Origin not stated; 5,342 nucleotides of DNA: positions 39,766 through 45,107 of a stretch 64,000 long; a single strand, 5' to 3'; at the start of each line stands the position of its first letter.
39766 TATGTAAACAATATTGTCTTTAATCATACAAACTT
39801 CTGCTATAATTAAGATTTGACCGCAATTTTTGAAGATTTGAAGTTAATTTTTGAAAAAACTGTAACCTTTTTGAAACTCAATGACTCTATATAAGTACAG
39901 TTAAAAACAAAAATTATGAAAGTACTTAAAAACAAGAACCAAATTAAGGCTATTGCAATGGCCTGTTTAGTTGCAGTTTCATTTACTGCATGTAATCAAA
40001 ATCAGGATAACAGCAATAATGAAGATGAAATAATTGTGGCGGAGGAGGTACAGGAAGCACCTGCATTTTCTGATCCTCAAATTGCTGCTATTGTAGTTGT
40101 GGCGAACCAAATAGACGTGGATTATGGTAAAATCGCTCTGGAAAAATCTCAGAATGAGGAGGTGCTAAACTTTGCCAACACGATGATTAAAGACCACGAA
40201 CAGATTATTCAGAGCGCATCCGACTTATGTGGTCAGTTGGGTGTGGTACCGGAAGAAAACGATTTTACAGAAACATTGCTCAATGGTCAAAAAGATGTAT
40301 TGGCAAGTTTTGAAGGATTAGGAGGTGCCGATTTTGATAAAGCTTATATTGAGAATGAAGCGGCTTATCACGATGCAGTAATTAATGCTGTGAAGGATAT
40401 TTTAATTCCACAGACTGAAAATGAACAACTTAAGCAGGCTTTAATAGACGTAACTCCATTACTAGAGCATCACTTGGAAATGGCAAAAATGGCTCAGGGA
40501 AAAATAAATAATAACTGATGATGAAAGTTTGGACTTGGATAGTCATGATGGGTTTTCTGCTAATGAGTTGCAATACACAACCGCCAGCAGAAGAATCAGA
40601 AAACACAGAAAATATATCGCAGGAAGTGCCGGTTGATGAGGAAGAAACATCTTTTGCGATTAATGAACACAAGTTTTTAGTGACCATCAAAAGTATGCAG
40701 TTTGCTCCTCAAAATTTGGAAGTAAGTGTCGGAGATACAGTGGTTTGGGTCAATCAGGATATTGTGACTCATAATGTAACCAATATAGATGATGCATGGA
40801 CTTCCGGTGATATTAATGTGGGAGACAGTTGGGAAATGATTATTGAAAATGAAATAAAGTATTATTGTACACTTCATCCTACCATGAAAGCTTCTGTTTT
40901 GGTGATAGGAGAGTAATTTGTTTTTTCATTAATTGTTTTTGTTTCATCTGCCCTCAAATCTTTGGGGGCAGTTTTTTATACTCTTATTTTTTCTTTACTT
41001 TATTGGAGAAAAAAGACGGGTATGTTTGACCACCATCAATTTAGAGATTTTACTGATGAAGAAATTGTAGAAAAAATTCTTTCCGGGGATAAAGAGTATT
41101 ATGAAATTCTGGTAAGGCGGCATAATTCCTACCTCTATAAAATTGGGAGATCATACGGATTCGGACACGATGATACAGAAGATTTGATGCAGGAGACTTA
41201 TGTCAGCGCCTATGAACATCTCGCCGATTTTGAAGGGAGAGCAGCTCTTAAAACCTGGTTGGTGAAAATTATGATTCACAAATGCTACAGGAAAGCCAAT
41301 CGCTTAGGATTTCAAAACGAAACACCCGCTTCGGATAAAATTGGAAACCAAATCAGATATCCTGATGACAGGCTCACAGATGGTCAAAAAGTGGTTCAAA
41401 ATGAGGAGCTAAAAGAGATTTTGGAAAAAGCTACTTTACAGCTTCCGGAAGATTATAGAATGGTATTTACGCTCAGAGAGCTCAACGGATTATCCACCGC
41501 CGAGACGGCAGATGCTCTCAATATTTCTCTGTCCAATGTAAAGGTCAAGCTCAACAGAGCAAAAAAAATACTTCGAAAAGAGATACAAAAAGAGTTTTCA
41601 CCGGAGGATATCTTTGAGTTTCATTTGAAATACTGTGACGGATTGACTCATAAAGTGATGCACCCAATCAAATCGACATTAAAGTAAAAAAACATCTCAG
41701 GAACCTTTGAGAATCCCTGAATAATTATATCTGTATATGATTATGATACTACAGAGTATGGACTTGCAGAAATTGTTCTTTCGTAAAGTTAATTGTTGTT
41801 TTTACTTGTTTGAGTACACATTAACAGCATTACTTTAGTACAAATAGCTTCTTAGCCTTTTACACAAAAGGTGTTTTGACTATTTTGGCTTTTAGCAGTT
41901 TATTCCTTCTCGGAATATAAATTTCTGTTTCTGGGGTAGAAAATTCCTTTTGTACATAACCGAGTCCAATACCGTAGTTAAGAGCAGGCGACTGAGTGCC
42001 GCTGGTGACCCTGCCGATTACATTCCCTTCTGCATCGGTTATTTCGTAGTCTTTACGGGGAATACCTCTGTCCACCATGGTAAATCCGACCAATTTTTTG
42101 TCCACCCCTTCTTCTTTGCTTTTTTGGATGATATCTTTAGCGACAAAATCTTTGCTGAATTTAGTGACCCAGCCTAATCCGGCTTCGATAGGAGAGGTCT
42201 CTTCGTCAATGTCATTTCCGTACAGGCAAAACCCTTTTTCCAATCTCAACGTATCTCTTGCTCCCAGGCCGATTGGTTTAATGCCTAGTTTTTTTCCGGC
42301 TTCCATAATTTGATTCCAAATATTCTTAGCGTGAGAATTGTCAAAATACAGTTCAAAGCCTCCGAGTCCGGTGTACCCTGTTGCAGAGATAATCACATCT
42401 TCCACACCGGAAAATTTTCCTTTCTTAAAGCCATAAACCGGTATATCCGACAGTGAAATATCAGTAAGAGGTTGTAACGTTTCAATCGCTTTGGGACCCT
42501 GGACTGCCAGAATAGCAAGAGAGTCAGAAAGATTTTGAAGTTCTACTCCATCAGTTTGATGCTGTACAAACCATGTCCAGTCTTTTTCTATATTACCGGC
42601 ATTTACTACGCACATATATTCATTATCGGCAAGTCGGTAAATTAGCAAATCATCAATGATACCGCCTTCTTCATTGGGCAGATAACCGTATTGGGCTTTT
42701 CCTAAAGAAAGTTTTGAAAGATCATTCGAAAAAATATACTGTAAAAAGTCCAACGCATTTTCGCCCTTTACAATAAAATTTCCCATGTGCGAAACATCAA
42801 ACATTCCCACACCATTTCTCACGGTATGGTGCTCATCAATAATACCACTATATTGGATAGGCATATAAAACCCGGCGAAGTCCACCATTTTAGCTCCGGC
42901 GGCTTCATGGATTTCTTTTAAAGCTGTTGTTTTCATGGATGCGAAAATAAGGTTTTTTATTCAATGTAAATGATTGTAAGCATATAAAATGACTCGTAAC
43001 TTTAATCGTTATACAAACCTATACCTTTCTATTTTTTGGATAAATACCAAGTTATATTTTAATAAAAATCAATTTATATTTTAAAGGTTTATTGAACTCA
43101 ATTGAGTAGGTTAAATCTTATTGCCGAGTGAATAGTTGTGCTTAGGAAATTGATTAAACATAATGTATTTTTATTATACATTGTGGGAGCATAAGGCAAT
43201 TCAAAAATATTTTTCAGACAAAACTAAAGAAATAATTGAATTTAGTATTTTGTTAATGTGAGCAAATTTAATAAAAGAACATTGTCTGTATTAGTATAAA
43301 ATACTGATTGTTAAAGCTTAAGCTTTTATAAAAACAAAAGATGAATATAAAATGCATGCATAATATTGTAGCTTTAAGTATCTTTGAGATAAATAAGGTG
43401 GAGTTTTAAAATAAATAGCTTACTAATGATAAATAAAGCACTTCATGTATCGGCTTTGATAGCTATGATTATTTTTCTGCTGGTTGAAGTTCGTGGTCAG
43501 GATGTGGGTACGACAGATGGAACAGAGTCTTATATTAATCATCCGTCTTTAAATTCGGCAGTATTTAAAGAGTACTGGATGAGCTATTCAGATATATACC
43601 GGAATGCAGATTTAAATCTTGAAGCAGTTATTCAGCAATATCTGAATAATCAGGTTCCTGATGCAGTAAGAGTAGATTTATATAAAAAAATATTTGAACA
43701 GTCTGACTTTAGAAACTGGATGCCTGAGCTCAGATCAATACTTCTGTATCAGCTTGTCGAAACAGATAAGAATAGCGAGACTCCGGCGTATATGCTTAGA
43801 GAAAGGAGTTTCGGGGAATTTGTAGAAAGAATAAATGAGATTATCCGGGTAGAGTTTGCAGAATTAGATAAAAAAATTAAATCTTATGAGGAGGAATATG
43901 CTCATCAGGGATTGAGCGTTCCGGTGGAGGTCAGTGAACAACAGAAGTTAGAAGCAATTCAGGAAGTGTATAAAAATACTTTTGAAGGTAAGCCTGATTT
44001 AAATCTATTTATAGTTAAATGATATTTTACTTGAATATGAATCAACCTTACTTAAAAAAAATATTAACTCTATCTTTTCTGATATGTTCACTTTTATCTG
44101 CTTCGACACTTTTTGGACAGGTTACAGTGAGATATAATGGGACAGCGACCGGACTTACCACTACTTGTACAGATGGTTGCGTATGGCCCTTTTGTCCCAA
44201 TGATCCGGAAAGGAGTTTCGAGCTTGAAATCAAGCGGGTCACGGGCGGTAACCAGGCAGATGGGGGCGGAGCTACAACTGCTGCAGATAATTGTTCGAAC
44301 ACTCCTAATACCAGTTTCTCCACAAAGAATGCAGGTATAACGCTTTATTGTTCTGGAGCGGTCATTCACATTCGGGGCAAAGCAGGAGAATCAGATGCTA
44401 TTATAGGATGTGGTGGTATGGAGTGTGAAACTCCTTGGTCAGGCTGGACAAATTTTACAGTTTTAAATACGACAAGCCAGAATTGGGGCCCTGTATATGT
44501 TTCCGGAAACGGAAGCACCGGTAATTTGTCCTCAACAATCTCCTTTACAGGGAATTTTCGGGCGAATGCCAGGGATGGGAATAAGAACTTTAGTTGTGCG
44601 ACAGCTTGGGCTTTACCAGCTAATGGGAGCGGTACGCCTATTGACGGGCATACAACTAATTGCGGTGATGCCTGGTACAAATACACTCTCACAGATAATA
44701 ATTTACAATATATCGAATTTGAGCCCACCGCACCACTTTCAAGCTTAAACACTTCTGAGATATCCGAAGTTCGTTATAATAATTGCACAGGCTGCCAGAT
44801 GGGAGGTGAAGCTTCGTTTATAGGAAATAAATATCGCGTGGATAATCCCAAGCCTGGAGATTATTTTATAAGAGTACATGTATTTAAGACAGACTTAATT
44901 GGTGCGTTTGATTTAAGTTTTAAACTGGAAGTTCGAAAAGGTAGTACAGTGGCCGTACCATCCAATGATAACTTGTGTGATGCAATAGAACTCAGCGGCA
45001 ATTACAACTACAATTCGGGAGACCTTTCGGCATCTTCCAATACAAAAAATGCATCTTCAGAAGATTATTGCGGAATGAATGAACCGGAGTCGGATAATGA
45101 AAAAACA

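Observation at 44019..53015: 9-kb gene for a 2998-aa T9SS cargo made almost entirely of about 15 tandem, uncharacterised Cys-bearing PPC-like modules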

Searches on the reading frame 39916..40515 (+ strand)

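Call 22: search_protein_families(library=pfam, proteins=[window:39916-40515:+], max_evalue=0.001)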
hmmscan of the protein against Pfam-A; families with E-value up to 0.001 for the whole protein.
window:39916-40515:+ (200 aa): 1 family
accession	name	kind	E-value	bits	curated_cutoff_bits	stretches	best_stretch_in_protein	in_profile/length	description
PF13628.12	DUF4142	-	2.4e-34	119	27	1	52-191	2-136/138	Domain of unknown function (DUF4142)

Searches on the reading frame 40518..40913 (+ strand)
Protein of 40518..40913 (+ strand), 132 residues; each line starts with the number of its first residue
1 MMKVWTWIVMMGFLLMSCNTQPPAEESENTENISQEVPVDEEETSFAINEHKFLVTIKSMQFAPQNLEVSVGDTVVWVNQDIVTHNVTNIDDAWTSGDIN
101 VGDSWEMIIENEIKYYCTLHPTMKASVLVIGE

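Call 22: search_protein_families(library=pfam, proteins=[window:40518-40913:+], max_evalue=0.001)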
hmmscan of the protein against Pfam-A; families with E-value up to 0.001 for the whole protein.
window:40518-40913:+ (132 aa): 2 families
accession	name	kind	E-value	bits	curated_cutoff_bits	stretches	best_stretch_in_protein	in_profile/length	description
PF00127.26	Copper-bind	-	2.5e-08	34.7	21.2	1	55-98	7-50/99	Copper binding proteins, plastocyanin/azurin family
PF13473.12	Cupredoxin_1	-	9.1e-06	26.1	27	1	45-129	15-104/104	Cupredoxin-like domain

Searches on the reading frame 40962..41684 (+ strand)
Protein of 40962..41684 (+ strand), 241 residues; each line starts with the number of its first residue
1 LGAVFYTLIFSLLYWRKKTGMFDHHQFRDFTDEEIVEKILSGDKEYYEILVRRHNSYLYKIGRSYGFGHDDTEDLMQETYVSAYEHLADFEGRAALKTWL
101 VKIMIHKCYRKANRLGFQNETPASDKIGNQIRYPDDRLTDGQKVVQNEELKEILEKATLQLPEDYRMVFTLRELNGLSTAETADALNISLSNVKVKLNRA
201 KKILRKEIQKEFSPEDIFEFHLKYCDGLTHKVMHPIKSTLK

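Call 22: search_protein_families(library=pfam, proteins=[window:40962-41684:+], max_evalue=0.001)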
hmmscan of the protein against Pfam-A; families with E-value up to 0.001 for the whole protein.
window:40962-41684:+ (241 aa): 5 families
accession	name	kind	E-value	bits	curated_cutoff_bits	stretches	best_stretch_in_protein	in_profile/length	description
PF08281.18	Sigma70_r4_2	-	8.4e-17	61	25.7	1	152-203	2-53/54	Sigma-70, region 4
PF04542.20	Sigma70_r2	-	4.7e-12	46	24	1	50-112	1-65/71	Sigma-70 region 2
PF04545.22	Sigma70_r4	-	4.7e-07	29.7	24.1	1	160-206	4-50/50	Sigma-70, region 4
PF07638.17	Sigma70_ECF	-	8.8e-07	29.4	21.1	1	71-208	48-183/185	ECF sigma factor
PF08673.15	RsbU_N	-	0.00065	20.3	25.5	0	194-238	16-60/75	Phosphoserine phosphatase RsbU, N-terminal domain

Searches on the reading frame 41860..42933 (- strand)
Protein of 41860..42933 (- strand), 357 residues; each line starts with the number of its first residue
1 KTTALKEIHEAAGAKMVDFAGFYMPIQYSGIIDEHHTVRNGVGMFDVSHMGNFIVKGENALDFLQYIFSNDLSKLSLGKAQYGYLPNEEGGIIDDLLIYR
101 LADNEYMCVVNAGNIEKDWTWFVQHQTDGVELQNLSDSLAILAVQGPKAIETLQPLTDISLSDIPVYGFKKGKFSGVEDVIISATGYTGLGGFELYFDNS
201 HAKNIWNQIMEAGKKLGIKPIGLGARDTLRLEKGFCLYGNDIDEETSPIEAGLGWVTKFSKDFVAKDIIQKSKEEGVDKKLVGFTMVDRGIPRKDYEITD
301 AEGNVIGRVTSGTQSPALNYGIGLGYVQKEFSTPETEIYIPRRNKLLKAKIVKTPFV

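Call 22: search_protein_families(library=pfam, proteins=[window:41860-42933:-], max_evalue=0.001)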
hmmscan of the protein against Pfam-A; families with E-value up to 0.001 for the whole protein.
window:41860-42933:- (357 aa): 2 families
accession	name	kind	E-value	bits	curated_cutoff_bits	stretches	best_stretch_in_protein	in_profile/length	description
PF01571.26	GCV_T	-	2.5e-95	319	25.6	1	6-256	2-255/255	Aminomethyltransferase folate-binding domain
PF08669.17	GCV_T_C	-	2.5e-21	75.8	25.9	1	279-357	1-79/80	Glycine cleavage T-protein C-terminal barrel domain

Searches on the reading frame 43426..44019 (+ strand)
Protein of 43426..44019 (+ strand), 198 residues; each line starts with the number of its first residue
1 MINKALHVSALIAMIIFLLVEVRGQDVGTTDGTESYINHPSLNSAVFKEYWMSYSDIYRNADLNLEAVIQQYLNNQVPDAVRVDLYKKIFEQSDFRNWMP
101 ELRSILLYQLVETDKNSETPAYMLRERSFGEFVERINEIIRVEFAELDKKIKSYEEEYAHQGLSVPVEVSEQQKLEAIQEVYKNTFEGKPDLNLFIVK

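Call 5: search_protein_families(library=pfam, proteins=[window:43426-44019:+], max_evalue=1)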
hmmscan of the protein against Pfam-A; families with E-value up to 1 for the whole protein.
window:43426-44019:+ (198 aa): 1 family
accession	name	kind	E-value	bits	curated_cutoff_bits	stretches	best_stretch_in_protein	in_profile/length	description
PF20169.3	DUF6537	-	0.013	15.9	27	1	50-84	55-92/203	Family of unknown function (DUF6537)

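Call 6: search_protein_families(library=ncbifam, proteins=[window:43426-44019:+], max_evalue=1)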
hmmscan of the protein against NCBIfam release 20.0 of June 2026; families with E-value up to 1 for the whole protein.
window:43426-44019:+ (198 aa): 1 family
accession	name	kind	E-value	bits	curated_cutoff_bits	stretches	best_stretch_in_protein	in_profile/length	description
NF033948.0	AcrIIA3_fam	equivalog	0.15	12.1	70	1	136-187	51-101/119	anti-CRISPR protein AcrIIA3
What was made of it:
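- CTD above curated thresholds: calls 5 and 6.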

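Call 80: search_solved_structures(query=window:43426-44019:+, max_evalue=10)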
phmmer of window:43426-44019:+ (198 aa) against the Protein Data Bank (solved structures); distinct sequences matched with E-value up to 10: 2.
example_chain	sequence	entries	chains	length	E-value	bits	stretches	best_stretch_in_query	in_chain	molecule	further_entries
4rjj_A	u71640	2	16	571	0.17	15.2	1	137-181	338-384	Acetolactate synthase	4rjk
4rji_A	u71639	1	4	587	0.17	15.1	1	137-181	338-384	Acetolactate synthase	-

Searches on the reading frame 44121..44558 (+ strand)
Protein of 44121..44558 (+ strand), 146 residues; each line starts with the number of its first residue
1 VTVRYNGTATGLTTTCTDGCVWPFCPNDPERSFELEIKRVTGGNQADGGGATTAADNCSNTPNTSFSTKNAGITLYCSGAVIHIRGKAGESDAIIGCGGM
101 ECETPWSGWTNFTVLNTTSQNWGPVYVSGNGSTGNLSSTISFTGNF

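Call 72: search_protein_families(library=pfam, proteins=[window:44121-44558:+], max_evalue=5)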
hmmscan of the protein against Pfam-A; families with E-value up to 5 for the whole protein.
window:44121-44558:+ (146 aa): 0 families
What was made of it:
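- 44121..44546 (+): N-terminal Cys-rich beta-sandwich 'cap' domain (aa 35-176), no family assignment. No Pfam hit (call 72).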

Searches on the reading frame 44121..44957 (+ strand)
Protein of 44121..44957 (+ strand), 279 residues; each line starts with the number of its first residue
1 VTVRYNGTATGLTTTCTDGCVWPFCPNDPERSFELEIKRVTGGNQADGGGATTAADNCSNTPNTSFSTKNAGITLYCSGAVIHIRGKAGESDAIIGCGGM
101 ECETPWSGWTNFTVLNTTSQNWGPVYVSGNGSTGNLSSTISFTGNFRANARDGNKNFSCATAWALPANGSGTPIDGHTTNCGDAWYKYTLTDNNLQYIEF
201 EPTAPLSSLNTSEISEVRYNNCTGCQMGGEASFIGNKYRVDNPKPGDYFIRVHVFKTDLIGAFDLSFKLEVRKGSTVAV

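Call 41: find_homologous_proteins(query=window:44121-44957:+, max_evalue=0.001)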
Query window:44121-44957:+: 757 candidates shared short words with the query, none scored E <= 0.001.
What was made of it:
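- Tried and rejected: N-terminal region as a query. find_homologous_proteins with aa 35-313 returned nothing, not even the parent protein (call 41), so that search was wasted.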

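Call 69: predict_structure(alignment_id=A5)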
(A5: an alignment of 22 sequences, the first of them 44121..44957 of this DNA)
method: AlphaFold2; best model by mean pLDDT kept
length: 279 residues; sequences in the alignment: 22
mean_pLDDT: 82.2   pTM: 0.75
mean pLDDT of the five models: 82.2, 82.3, 78.1, 77.7, 76.5
residues with pLDDT >= 90: 107; 70-90: 116; 50-70: 49; < 50: 7
segments of 3 or more residues with pLDDT < 50: 48-50
pLDDT, mean of each block of 10 residues (from residue 1): 88 74 62 85 52 66 84 85 89 56 88 87 92 92 90 90 93 89 94 94 73 89 85 75 95 71 76 88
secondary structure, 60 per line:
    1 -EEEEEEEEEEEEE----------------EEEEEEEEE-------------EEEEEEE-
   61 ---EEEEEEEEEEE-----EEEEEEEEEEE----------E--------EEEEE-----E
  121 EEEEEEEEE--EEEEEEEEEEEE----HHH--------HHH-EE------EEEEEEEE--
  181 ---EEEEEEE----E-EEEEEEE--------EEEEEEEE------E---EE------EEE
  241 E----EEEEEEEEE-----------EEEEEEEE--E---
elements in order: E2-14 E31-39 E53-59 E64-74 E80-90 E110-114 E120-129 E132-143 E171-178 E184-190 E197-203 E212-219 E238-241 E246-254 E266-273
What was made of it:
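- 44121..44546 (+): In the AF2 model it is all-beta (call 69).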

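Call 71: fold_search(model_id=the predicted structure, library=pdb)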
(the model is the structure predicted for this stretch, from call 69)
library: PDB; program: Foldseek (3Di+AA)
matches with E <= 10: 1001; with E <= 0.001: 12
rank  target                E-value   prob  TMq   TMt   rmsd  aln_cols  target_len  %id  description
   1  8u5f_B                4.1e-05  0.98  0.27  0.27  22.3       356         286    9  Crystal Structure of Trypsinized Clostridium perfringens Enterotoxin (released 2023-09-27)
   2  2xh6_A                4.8e-05  0.98  0.27  0.27  20.3       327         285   11  Clostridium perfringens enterotoxin (released 2011-04-27)
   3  8u5f_A                9.3e-05  0.99  0.29  0.28  20.8       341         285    8  Crystal Structure of Trypsinized Clostridium perfringens Enterotoxin (released 2023-09-27)
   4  3am2                  1.1e-04  0.98  0.29  0.28  19.8       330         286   11  Clostridium perfringens enterotoxin (released 2011-04-13)
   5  8u5f_E                1.1e-04  0.98  0.29  0.29  21.1       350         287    9  Crystal Structure of Trypsinized Clostridium perfringens Enterotoxin (released 2023-09-27)
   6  9cmi_B                2.7e-04  0.93  0.28  0.27  21.0       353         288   10  Cryo-EM structure of human claudin-4 complex with Clostridium perfringens enterotoxin, sFab COP-1, and Nanobody (released 2024-08-07)
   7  5iku                  3.7e-04  1.00  0.31  0.36  16.8       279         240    9  Crystal structure of the Hathewaya histolytica ColG tandem collagen-binding domain s3as3b in the presence of calcium at  (released 2017-03-15)
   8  2xh6_B                3.9e-04  0.90  0.27  0.27  19.7       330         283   10  Clostridium perfringens enterotoxin (released 2011-04-27)
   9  3ziw_A                5.4e-04  0.92  0.28  0.28  21.8       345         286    9  Clostridium perfringens enterotoxin, D48A mutation and N-terminal 37 residues deleted (released 2014-01-29)
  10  3zix_A                5.4e-04  0.91  0.28  0.27  22.0       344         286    9  Clostridium perfringens Enterotoxin with the N-terminal 37 residues deleted (released 2014-01-29)
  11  6iej_A                7.2e-04  1.00  0.25  0.42   6.9       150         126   11  The C2 domain of cytosolic phospholipase A2 alpha bound to phosphatidylcholine (released 2019-05-22)
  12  7y63_A                9.4e-04  0.97  0.28  0.14  18.2       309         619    8  ApoSIDT2-pH7.4 (released 2023-06-21)
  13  6gsz_A                1.1e-03  0.85  0.20  0.07  18.1       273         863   14  Crystal structure of native alfa-L-rhamnosidase from Aspergillus terreus (released 2018-11-14)
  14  7y69_A                1.5e-03  0.90  0.26  0.13  16.1       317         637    8  ApoSIDT2-pH5.5 (released 2023-06-21)
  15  7f59_E                1.6e-03  0.84  0.21  0.20  16.6       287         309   10  DNQX-bound GluK2-1xNeto2 complex (released 2021-09-29)
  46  5sv5                  1.1e-02  1.00  0.28  0.62   4.0       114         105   17  1.0 Angstrom Crystal Structure of pre-Peptidase C-terminal Domain of Collagenase from Bacillus anthracis. (released 2016-08-17)
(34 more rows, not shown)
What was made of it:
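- N-terminal region: also beta-sandwich and PPC-like (calls 69, 71).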

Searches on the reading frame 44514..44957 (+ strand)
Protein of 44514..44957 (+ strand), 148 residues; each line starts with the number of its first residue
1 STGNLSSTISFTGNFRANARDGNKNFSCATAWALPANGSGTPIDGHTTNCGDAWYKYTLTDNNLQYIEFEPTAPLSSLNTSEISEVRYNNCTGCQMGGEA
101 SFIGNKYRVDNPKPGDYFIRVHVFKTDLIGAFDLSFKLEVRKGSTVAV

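Call 72: search_protein_families(library=pfam, proteins=[window:44514-44957:+], max_evalue=5)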
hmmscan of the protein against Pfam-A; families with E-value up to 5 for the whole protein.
window:44514-44957:+ (148 aa): 1 family
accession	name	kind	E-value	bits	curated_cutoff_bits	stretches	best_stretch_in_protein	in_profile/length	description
PF04151.21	PPC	-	0.3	12.4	25.9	1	106-122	53-69/70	Bacterial pre-peptidase C-terminal domain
